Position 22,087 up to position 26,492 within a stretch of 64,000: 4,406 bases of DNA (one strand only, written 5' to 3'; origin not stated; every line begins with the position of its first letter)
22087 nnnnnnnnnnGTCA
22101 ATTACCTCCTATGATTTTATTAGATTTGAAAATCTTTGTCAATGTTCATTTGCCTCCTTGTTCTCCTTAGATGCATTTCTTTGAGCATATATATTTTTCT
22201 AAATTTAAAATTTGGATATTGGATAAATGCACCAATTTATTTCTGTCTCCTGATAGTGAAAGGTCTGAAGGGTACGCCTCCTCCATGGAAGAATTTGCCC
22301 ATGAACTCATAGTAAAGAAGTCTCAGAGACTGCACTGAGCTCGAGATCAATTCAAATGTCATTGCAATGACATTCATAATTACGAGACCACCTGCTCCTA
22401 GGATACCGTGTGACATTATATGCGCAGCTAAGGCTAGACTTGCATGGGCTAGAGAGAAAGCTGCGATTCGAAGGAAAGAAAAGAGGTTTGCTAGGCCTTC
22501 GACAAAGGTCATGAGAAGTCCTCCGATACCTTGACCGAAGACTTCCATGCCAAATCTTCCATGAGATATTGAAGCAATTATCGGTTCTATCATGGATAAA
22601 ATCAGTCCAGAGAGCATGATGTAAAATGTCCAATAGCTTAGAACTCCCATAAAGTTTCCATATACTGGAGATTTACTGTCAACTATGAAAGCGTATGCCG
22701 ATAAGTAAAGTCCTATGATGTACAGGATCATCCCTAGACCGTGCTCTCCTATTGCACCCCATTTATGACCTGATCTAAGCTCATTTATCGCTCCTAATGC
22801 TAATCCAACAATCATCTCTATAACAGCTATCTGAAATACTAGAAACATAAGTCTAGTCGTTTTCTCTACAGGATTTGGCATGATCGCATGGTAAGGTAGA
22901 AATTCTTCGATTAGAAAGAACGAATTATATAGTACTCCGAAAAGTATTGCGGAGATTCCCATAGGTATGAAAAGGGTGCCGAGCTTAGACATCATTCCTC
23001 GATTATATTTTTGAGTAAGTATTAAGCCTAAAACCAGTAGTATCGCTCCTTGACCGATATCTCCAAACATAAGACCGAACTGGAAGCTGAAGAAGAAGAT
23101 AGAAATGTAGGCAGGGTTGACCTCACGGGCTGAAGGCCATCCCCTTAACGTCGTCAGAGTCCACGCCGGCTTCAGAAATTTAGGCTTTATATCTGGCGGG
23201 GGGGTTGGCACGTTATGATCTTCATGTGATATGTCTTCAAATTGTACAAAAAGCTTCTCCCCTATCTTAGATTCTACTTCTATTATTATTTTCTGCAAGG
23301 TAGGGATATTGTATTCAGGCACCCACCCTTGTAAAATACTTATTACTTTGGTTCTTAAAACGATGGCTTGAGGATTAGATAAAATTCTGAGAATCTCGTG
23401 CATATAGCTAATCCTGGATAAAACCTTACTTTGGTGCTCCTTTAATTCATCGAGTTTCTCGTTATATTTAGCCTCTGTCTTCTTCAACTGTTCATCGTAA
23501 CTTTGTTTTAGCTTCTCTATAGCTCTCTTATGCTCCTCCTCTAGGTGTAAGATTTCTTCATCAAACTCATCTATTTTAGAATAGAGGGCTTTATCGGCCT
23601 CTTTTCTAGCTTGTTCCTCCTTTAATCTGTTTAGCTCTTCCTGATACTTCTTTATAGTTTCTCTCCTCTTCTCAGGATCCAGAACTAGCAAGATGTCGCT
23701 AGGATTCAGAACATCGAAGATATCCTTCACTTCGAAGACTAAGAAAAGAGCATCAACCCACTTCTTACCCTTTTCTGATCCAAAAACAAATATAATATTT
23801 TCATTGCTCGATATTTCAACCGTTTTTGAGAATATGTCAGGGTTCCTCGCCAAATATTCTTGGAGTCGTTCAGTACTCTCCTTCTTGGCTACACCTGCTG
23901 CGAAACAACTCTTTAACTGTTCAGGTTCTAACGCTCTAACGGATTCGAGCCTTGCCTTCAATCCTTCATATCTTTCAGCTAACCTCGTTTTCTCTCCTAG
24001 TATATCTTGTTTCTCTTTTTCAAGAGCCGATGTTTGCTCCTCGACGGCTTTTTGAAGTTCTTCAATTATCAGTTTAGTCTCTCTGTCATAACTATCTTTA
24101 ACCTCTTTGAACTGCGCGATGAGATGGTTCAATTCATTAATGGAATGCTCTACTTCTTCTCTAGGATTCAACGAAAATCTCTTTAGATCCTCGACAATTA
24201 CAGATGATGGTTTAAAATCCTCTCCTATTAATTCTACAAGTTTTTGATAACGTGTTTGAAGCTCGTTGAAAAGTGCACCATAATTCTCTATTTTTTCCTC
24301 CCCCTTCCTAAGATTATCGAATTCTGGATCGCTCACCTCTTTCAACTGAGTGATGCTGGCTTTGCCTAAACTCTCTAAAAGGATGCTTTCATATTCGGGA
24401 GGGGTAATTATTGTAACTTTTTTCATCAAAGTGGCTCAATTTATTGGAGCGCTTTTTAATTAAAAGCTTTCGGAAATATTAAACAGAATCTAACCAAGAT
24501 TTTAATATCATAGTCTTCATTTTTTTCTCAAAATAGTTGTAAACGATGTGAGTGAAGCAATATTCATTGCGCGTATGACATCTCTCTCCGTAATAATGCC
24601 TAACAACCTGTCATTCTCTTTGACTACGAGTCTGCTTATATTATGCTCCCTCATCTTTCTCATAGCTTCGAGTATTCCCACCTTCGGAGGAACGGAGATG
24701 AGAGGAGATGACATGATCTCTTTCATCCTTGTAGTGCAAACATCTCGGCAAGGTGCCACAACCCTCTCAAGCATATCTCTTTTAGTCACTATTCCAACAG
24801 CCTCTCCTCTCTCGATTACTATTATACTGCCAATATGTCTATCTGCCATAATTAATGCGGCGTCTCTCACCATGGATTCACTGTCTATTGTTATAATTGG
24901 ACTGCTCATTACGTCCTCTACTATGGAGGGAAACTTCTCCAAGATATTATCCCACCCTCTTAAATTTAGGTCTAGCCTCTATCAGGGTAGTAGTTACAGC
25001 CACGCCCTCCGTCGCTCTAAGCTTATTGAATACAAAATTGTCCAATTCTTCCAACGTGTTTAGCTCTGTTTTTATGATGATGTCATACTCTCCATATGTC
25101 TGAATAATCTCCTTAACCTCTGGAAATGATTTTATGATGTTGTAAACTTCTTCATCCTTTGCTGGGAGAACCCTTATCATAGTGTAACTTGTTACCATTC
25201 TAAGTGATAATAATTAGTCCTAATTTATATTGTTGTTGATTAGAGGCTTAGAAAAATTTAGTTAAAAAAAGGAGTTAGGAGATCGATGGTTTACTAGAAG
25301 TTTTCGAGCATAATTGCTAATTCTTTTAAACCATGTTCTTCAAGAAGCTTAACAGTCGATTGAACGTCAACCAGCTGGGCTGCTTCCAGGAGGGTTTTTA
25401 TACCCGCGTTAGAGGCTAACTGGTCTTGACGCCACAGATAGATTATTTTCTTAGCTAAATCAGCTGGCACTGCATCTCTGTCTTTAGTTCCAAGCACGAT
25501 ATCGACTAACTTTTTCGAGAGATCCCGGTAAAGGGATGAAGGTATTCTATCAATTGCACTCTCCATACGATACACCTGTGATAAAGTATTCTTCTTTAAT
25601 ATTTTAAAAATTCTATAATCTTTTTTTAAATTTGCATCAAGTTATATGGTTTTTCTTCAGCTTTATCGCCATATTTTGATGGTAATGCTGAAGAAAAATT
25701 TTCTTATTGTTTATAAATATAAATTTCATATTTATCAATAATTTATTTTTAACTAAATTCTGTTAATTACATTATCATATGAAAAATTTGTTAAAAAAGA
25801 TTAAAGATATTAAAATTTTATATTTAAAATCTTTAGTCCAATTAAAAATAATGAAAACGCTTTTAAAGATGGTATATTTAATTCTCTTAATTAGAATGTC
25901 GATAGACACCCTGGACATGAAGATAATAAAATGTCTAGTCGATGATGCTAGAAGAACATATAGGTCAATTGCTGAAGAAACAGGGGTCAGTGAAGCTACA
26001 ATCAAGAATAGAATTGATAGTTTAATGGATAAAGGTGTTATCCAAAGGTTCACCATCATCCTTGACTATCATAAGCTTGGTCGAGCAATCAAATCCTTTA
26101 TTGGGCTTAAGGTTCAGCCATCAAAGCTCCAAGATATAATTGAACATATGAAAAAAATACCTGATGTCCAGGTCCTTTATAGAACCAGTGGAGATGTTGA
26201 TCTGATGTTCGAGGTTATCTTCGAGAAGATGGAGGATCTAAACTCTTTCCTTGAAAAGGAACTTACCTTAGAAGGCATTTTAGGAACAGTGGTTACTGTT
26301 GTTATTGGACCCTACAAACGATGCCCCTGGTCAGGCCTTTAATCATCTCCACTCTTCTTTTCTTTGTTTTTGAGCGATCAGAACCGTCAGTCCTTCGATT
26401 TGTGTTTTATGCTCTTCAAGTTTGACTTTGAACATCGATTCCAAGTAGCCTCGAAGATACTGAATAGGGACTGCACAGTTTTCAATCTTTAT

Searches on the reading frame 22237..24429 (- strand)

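Call 26: search_protein_families(library=pfam, proteins=[window:22237-24429:-], max_evalue=0.00001)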
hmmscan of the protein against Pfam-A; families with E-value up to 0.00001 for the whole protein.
window:22237-24429:- (730 aa): 1 family
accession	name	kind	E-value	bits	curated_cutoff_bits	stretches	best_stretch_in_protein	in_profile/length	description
PF01496.24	V_ATPase_I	-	4.5e-28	98.1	30.7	2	88-505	69-457/815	V-type ATPase 116kDa subunit family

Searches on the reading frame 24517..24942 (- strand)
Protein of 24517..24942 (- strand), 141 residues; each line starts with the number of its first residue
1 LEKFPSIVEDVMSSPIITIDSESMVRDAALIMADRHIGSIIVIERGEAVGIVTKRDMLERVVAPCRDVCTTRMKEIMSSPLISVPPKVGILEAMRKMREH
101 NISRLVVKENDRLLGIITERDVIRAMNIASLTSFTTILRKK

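Call 73: search_protein_families(library=pfam, proteins=[window:24517-24942:-], max_evalue=0.001)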
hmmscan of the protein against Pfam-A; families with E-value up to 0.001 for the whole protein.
window:24517-24942:- (141 aa): 1 family
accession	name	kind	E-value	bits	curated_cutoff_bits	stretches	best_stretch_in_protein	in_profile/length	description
PF00571.33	CBS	-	1.9e-30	105.4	24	2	74-126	2-55/57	CBS domain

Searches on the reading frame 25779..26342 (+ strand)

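Call 73: search_protein_families(library=pfam, proteins=[window:25779-26342:+], max_evalue=0.001)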
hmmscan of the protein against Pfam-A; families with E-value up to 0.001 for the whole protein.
window:25779-26342:+ (187 aa): 6 families
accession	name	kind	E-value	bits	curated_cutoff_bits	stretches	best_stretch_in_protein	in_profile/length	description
PF01037.27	AsnC_trans_reg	-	2.9e-13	49.9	25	1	108-176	1-71/73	Lrp/AsnC ligand binding domain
PF13412.12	HTH_24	-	1.8e-12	47.1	21.9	1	43-89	2-48/48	Winged helix-turn-helix DNA-binding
PF13404.12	HTH_AsnC-type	-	5.4e-12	45.8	27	1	42-82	1-41/42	AsnC-type helix-turn-helix domain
PF01978.25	TrmB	-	2e-05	24.8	25.6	1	44-90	8-54/68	Sugar-specific transcriptional regulator TrmB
PF08279.18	HTH_11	-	0.00018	21.8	25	1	48-87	4-44/55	HTH domain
PF22451.2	NirdL-like_HTH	-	0.00038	20.4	27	1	61-88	19-46/47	Siroheme decarboxylase NirDL-like HTH domain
